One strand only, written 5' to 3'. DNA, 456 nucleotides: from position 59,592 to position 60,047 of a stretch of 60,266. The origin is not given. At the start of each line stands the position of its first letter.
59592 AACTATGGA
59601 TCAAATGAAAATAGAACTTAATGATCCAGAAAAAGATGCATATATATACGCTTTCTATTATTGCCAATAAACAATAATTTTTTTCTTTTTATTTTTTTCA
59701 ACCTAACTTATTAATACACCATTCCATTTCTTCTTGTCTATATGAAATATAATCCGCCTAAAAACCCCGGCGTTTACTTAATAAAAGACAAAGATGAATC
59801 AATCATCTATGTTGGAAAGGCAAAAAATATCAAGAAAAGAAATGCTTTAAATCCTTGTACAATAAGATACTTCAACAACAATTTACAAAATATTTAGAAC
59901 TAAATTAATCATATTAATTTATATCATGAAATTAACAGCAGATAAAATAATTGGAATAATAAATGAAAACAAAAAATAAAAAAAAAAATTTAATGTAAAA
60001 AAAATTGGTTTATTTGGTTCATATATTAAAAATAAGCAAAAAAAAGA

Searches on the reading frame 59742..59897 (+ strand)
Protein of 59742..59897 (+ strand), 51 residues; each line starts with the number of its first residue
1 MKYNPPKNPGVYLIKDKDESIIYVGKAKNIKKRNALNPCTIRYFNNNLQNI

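Call 90: search_protein_families(library=pfam, proteins=[window:59742-59897:+], max_evalue=0.001)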
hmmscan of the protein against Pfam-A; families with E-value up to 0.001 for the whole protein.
window:59742-59897:+ (51 aa): 1 family
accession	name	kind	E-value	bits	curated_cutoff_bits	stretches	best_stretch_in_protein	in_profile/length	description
PF01541.30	GIY-YIG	-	1.3e-06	29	22.6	1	9-34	2-27/78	GIY-YIG catalytic domain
